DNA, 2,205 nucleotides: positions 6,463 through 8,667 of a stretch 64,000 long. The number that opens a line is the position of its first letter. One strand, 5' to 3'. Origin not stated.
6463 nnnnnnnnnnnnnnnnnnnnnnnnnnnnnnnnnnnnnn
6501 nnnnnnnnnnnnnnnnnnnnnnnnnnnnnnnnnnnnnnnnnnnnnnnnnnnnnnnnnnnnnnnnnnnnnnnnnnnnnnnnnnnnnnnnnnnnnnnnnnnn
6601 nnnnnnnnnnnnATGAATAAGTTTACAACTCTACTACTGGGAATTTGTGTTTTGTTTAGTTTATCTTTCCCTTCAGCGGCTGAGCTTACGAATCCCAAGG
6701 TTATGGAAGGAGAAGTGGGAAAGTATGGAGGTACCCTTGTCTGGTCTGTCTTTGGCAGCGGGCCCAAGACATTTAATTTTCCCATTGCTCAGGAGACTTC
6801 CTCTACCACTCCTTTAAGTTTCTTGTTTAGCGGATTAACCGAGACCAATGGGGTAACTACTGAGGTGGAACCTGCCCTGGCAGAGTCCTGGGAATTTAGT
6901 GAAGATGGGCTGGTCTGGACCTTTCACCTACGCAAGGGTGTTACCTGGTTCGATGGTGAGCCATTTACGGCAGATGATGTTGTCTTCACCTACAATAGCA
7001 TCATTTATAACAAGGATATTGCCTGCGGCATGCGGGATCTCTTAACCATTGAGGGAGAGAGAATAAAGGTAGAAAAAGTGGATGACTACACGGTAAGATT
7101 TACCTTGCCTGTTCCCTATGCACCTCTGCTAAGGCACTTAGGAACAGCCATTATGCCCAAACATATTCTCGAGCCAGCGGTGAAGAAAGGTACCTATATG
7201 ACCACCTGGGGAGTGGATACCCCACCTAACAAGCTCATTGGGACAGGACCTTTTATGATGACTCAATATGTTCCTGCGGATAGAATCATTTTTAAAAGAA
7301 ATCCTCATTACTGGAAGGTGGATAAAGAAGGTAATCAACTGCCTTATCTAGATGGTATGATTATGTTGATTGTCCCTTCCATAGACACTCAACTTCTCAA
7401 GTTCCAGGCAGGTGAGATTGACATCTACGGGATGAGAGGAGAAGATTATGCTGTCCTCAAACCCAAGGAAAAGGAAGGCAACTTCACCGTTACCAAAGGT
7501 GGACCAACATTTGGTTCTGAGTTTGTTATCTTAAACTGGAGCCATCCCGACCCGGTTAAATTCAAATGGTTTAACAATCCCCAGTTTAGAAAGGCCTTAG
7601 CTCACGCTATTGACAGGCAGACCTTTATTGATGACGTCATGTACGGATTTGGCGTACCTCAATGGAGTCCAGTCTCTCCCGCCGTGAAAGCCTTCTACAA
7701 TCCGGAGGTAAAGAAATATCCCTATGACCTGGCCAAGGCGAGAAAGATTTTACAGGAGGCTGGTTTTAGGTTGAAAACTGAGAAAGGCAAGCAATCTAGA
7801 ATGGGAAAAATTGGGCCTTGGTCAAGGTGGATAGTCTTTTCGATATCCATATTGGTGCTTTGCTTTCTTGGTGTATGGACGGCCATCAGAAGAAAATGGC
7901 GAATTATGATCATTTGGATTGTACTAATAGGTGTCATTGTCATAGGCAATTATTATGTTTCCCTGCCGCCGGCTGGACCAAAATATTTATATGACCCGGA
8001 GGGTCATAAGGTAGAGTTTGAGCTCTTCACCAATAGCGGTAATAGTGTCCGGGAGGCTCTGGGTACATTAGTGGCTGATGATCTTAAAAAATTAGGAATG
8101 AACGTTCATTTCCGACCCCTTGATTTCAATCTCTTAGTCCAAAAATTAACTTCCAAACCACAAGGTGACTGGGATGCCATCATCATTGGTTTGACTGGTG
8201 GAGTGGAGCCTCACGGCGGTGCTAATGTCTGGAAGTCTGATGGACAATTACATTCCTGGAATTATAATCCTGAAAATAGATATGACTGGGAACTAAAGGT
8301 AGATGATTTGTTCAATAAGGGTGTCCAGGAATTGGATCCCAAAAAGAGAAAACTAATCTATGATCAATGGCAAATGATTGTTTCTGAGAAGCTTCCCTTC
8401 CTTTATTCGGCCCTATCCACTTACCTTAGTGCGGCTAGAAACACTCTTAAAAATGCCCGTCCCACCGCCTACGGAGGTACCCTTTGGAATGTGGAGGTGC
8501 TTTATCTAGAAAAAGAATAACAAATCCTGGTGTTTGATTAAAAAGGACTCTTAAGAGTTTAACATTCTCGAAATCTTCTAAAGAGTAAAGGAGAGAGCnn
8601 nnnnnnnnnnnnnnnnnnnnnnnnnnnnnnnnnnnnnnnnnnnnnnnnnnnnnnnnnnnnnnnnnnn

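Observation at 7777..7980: A periplasmic family-5 substrate-binding protein (OppA-like) carries an in-frame insertion of about 55 aa with two predicted transmembrane helices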

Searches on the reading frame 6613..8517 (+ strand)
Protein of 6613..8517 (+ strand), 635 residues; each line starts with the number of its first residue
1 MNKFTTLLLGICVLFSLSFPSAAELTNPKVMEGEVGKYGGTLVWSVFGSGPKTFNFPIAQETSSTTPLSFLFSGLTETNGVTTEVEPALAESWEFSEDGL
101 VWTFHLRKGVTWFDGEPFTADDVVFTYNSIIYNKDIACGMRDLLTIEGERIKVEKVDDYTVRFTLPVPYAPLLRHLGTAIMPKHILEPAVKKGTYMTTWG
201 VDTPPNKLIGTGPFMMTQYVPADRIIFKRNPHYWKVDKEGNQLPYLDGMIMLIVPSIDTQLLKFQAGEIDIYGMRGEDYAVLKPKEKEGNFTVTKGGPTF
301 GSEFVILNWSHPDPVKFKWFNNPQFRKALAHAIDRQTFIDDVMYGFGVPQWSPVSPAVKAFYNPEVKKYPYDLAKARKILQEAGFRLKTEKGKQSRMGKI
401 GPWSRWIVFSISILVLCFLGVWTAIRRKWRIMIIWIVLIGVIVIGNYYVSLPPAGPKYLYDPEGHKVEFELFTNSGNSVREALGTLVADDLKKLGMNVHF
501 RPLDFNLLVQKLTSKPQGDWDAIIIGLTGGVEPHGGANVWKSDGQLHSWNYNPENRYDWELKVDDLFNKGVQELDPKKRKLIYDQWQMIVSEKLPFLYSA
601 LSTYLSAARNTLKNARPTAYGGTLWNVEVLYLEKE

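Call 3: search_protein_families(library=pfam, proteins=[window:6613-8517:+], max_evalue=0.01)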
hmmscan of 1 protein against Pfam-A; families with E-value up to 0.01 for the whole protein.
window:6613-8517:+ (635 aa): 1 family
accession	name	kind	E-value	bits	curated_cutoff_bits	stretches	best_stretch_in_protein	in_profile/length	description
PF00496.27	SBP_bac_5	-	7.6e-90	302.1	32.4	2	84-393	1-286/368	Bacterial extracellular solute-binding proteins, family 5 Middle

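Call 4: find_homologous_proteins(query=window:6613-8517:+)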
Query window:6613-8517:+ (635 aa): 6281 proteins with E <= 0.001 among 8000 candidates; the best 120 are listed.
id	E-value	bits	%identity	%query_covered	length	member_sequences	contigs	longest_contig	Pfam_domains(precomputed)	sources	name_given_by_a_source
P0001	0.0e+0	1493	100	100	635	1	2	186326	PF00496.28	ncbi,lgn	-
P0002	0.0e+0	1297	86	100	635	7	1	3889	PF00496.28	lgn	-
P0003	0.0e+0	1297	86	100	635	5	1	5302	PF00496.28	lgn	-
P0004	0.0e+0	1291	86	100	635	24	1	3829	PF00496.28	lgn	-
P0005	0.0e+0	1223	81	100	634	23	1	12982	PF00496.28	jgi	-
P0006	0.0e+0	1216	91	62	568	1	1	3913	PF00496.28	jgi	jgi:peptide/nickel transport system substrate-binding protein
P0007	0.0e+0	1213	91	62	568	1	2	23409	PF00496.28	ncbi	-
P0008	0.0e+0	1156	88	87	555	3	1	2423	PF00496.28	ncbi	ncbi:hypothetical protein ES703_89331 [subsurface metagenome]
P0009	0.0e+0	1142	85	62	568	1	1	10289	PF00496.28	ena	-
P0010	0.0e+0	1141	85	62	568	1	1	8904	PF00496.28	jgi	jgi:peptide/nickel transport system substrate-binding protein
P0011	0.0e+0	1136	85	62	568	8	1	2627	PF00496.28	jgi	-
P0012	0.0e+0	1135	84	62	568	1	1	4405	PF00496.28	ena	-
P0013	0.0e+0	1099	86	58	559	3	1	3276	PF00496.28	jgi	-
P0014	0.0e+0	1094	82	62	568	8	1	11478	PF00496.28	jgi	-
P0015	0.0e+0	1087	83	62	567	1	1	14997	PF00496.28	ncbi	ncbi:MAG: ABC transporter substrate-binding protein [bacterium]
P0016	0.0e+0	1084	83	62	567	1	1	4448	PF00496.28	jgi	jgi:peptide/nickel transport system substrate-binding protein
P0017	0.0e+0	1050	82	62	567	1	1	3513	PF00496.28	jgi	-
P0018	0.0e+0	1032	79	62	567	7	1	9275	PF00496.28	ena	-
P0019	0.0e+0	1031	81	60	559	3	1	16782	PF00496.28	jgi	jgi:peptide/nickel transport system substrate-binding protein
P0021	7.1e-234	796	68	56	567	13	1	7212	PF00496.28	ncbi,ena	-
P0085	4.9e-179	615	56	45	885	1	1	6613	PF25168.2,PF23769.2,PF23586.3,PF24105.2,PF24805.2,PF23342.2,PF00496.28,PF24817.2,PF23393.3,PF23389.2,PF25460.2,PF00400.39,PF23414.2,PF23410.5,PF25174.2,PF24814.2,PF23381.2,PF21029.4,PF25173.2,PF23383.2,PF12894.14,PF25175.2,PF24796.2,PF24780.2,PF23409.2,PF25172.2,PF24782.3,PF25391.2,PF23869.2,PF24807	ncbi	-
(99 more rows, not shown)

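Call 10: find_encoding_contigs(protein=P0007, flank=6000, max_places=3)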
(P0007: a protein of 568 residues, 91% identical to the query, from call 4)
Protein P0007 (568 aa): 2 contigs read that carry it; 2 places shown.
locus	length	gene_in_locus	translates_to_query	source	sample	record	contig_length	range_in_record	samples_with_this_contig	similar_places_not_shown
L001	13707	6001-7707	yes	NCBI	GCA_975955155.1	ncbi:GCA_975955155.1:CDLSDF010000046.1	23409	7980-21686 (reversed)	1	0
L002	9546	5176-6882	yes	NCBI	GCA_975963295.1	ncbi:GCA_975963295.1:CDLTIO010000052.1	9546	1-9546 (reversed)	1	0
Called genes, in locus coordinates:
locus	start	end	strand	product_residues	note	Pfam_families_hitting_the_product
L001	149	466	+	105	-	-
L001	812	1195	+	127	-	-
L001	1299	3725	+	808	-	PF14559:TPR_19 (faint), PF12895:ANAPC3 (weak), PF12969:DUF3857, PF01841:Transglut_core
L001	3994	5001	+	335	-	PF00005:ABC_tran, PF13304:AAA_21, PF08352:oligo_HPY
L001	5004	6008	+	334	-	PF00005:ABC_tran, PF13304:AAA_21 (faint), PF08352:oligo_HPY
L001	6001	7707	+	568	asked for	PF00496:SBP_bac_5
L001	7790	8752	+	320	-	PF19300:BPD_transp_1_N, PF00528:BPD_transp_1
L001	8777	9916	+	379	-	PF12911:OppC_N, PF00528:BPD_transp_1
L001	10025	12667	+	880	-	PF00675:Peptidase_M16, PF05193:Peptidase_M16_C, PF00675:Peptidase_M16, PF05193:Peptidase_M16_C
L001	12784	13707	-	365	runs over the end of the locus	PF00465:Fe-ADH, PF13685:Fe-ADH_2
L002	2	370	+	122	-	?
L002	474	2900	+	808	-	PF12895:ANAPC3 (weak), PF12969:DUF3857, PF01841:Transglut_core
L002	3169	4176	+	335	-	PF00005:ABC_tran, PF13304:AAA_21, PF08352:oligo_HPY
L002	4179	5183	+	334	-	PF00005:ABC_tran, PF13304:AAA_21 (faint), PF08352:oligo_HPY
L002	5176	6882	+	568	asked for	PF00496:SBP_bac_5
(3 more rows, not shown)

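Call 11: find_encoding_contigs(protein=P0001, flank=3000, max_places=3)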
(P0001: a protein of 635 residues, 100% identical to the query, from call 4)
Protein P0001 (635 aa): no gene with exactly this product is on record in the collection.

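Call 12: find_encoding_contigs(protein=P0005, flank=6000, max_places=2)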
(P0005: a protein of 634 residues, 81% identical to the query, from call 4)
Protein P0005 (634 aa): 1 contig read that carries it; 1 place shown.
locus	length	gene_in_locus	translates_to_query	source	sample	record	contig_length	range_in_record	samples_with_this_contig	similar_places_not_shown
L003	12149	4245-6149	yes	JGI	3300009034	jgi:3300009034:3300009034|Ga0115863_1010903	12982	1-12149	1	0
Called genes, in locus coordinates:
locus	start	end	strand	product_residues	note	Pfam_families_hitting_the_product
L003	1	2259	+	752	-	?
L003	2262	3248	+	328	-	PF00005:ABC_tran, PF13304:AAA_21, PF08352:oligo_HPY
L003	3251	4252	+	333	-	PF00005:ABC_tran, PF02463:SMC_N (weak), PF13304:AAA_21 (faint), PF08352:oligo_HPY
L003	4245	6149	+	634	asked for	PF00496:SBP_bac_5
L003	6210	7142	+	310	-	PF19300:BPD_transp_1_N (weak), PF00528:BPD_transp_1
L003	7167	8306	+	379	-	PF12911:OppC_N, PF00528:BPD_transp_1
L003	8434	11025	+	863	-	PF00675:Peptidase_M16, PF05193:Peptidase_M16_C, PF00675:Peptidase_M16, PF05193:Peptidase_M16_C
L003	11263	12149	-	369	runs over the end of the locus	PF00465:Fe-ADH, PF13685:Fe-ADH_2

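Call 13: find_encoding_contigs(protein=P0003, flank=6000, max_places=2)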
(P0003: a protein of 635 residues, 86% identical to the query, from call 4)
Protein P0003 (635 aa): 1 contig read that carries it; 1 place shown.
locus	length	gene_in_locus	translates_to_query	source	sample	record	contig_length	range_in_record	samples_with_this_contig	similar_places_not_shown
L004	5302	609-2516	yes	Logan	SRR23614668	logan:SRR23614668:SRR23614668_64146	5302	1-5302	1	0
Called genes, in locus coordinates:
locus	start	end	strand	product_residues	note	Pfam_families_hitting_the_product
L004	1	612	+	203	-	?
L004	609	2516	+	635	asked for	PF00496:SBP_bac_5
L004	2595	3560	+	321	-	PF19300:BPD_transp_1_N, PF00528:BPD_transp_1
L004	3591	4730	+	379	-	PF12911:OppC_N, PF00528:BPD_transp_1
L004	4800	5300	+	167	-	?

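Call 14: find_encoding_contigs(protein=P0009, flank=6000, max_places=2)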
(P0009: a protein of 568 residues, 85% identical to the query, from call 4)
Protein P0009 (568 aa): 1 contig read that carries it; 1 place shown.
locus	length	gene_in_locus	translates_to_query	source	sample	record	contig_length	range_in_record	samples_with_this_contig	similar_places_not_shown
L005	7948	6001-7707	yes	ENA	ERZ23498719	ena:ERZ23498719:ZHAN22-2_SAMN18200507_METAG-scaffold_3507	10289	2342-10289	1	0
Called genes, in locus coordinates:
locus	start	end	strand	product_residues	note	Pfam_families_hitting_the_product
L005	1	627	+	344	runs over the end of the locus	PF08240:ADH_N, PF16912:Glu_dehyd_C, PF00107:ADH_zinc_N, PF13602:ADH_zinc_N_2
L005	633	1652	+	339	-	PF08240:ADH_N, PF16912:Glu_dehyd_C, PF00107:ADH_zinc_N, PF13602:ADH_zinc_N_2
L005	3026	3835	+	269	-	-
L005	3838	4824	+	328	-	PF00005:ABC_tran, PF13304:AAA_21 (weak), PF08352:oligo_HPY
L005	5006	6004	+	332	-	PF00005:ABC_tran, PF13304:AAA_21 (faint), PF08352:oligo_HPY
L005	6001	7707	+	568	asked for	PF00496:SBP_bac_5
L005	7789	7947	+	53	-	?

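Call 15: find_encoding_contigs(protein=P0015, flank=6000, max_places=2)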
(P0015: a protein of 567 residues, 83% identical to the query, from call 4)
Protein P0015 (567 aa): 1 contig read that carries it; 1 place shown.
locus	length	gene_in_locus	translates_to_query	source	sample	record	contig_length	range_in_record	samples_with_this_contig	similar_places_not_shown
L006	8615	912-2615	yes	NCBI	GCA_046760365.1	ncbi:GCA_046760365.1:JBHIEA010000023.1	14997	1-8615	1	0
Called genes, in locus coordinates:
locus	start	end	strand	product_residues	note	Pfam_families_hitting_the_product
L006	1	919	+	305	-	PF00005:ABC_tran, PF13304:AAA_21 (faint), PF08352:oligo_HPY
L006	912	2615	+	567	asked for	PF00496:SBP_bac_5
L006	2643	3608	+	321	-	PF19300:BPD_transp_1_N, PF00528:BPD_transp_1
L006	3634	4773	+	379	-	PF12911:OppC_N, PF00528:BPD_transp_1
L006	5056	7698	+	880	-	PF00675:Peptidase_M16, PF05193:Peptidase_M16_C, PF00675:Peptidase_M16, PF05193:Peptidase_M16_C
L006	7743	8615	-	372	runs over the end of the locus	PF00465:Fe-ADH, PF13685:Fe-ADH_2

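Call 17: find_encoding_contigs(protein=P0002, flank=6000, max_places=2)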
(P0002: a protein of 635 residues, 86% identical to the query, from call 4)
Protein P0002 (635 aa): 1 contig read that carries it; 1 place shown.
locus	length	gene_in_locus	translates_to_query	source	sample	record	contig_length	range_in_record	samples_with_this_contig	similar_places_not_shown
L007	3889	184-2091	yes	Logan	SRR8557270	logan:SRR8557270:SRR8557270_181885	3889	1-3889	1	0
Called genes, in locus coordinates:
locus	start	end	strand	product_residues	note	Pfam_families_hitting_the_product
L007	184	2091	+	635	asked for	PF00496:SBP_bac_5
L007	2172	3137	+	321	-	PF19300:BPD_transp_1_N, PF00528:BPD_transp_1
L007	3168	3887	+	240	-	?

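Call 18: find_encoding_contigs(protein=P0008, flank=6000, max_places=2)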
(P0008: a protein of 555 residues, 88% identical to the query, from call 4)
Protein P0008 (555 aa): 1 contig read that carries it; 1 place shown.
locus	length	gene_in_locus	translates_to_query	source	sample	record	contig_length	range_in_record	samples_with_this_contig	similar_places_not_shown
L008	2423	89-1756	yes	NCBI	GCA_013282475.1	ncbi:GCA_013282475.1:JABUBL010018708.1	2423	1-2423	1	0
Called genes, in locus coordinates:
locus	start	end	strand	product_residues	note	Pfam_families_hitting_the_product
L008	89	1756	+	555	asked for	PF00496:SBP_bac_5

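Call 25: find_related_loci(query=window:6613-8517:+, collection=genome_contigs, flank=4000)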
Query window:6613-8517:+ (635 aa) in genome_contigs; peptide patterns used: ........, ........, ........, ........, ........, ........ (x = any residue, [..] = any of these).
16 stretches matched a pattern; 4 encode a relative of the query (tblastn E <= 1e-3); 4 distinct loci.
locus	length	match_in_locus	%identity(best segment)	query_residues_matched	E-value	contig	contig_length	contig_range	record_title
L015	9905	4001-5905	87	1-635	0e+0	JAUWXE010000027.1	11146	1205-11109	MAG: Candidatus Aerophobetes bacterium isolate CSMAG_2676 CSMAG_2676_k127_2492693_length_11146_cov_47.1146, whole genome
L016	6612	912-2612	83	1-634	0e+0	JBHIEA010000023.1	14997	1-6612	MAG: bacterium isolate b3.sp2_bin.56 NODE_1190_length_14997_cov_9.826328, whole genome shotgun sequence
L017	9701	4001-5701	78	1-634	0e+0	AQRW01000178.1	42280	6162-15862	Candidatus Aerophobus profundus SCGC AAA252-L23 A252L23DRAFT_contig_11_0.13_C, whole genome shotgun sequence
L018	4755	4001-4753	84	1-251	9e-142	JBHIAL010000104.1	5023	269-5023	MAG: bacterium isolate K_2_bin.77 NODE_10857_length_5023_cov_12.180153, whole genome shotgun sequence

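Call 35: predict_structure(alignment_id=A1)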
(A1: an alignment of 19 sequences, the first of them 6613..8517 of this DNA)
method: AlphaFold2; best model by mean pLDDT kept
length: 635 residues; sequences in the alignment: 19
mean_pLDDT: 52.9   pTM: 0.41
mean pLDDT of the five models: 52.9, 49.6, 46.9, 46.6, 45.2
residues with pLDDT >= 90: 19; 70-90: 128; 50-70: 194; < 50: 294
segments of 3 or more residues with pLDDT < 50: 18-67, 79-83, 135-148, 174-214, 219-225, 233-235, 237-239, 248-282, 284-286, 289-302, 339-361, 392-404, 450-453, 516-520, 526-548, 599-635
pLDDT, mean of each block of 10 residues (from residue 1): 68 55 28 24 26 34 45 56 60 78 84 67 68 44 45 89 70 46 36 32 34 48 50 49 48 30 24 33 47 39 54 56 80 60 28 34 63 88 85 34 53 70 68 69 55 64 81 63 76 86 62 51 46 28 33 64 65 55 70 59 37 28 24 27
secondary structure, 60 per line:
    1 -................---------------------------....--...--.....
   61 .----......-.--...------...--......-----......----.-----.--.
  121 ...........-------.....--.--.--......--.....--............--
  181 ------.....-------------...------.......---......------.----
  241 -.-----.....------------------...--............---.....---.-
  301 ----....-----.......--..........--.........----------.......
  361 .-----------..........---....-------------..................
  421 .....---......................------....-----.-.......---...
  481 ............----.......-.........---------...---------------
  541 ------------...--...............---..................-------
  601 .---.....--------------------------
elements in order (helices of 4 or more, strands of 3 or more residues): H2-17 H45-48 H56-61 H66-71 E76-78 E85-87 E90-95 E101-106 H120-131 H139-143 E152-157 E160-164 H167-178 H187-191 E214-220 E224-229 E248-252 E271-273 H276-287 E291-295 E305-308 H314-320 H323-332 H335-343 H354-361 H373-382 E386-389 H403-425 H429-450 E457-460 E468-474 H478-492 E497-503 H505-513 E523-525 H558-572 H576-593 E605-609

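Call 36: find_encoding_contigs(protein=P0010, flank=4000, max_places=1)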
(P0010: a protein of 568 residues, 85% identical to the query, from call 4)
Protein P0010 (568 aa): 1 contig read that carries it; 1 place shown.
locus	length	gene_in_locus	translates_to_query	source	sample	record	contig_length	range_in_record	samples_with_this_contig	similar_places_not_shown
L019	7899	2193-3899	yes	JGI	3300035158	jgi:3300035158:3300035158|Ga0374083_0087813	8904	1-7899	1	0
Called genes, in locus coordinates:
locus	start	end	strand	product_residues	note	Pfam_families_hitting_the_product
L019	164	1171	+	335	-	PF00005:ABC_tran, PF13304:AAA_21, PF08352:oligo_HPY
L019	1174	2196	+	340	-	PF00005:ABC_tran, PF13304:AAA_21 (faint), PF08352:oligo_HPY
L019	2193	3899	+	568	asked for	PF00496:SBP_bac_5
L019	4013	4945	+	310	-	PF19300:BPD_transp_1_N (weak), PF00528:BPD_transp_1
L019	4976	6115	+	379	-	PF12911:OppC_N, PF00528:BPD_transp_1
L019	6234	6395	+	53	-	-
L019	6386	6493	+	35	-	-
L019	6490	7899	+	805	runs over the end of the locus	?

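Call 37: find_encoding_contigs(protein=P0014, flank=4000, max_places=1)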
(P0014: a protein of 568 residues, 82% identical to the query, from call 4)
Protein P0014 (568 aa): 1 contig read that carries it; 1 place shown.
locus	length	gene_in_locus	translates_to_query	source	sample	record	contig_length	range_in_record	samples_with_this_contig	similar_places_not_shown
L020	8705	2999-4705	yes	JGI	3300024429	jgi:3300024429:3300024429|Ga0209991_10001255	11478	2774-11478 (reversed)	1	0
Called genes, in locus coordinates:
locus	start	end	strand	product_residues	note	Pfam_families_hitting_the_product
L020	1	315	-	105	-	?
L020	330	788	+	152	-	-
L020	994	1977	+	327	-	PF00005:ABC_tran, PF13304:AAA_21 (weak), PF08352:oligo_HPY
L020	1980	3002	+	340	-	PF00005:ABC_tran, PF13304:AAA_21 (faint), PF08352:oligo_HPY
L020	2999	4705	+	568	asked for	PF00496:SBP_bac_5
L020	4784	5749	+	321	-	PF19300:BPD_transp_1_N, PF00528:BPD_transp_1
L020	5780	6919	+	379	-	PF12911:OppC_N, PF00528:BPD_transp_1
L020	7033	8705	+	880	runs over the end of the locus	PF00675:Peptidase_M16, PF05193:Peptidase_M16_C, PF00675:Peptidase_M16, PF05193:Peptidase_M16_C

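Call 38: find_encoding_contigs(protein=P0019, flank=4000, max_places=1)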
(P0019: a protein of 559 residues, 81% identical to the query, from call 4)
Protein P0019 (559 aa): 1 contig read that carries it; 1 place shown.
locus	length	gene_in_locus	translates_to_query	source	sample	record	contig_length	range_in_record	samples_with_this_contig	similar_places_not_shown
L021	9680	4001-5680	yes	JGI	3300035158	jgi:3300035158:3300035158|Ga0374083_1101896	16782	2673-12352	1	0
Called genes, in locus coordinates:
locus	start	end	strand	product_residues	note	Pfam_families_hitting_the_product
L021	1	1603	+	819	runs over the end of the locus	PF07719:TPR_2 (faint), PF12895:ANAPC3 (weak), PF12969:DUF3857, PF01841:Transglut_core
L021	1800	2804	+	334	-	PF00005:ABC_tran, PF13304:AAA_21 (weak), PF08352:oligo_HPY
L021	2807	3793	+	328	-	PF00005:ABC_tran, PF02463:SMC_N (weak), PF13304:AAA_21 (faint), PF08352:oligo_HPY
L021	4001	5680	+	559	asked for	PF00496:SBP_bac_5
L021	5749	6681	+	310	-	PF19300:BPD_transp_1_N (weak), PF00528:BPD_transp_1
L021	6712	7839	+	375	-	PF12911:OppC_N, PF00528:BPD_transp_1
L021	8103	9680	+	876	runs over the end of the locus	PF00675:Peptidase_M16, PF05193:Peptidase_M16_C, PF00675:Peptidase_M16, PF05193:Peptidase_M16_C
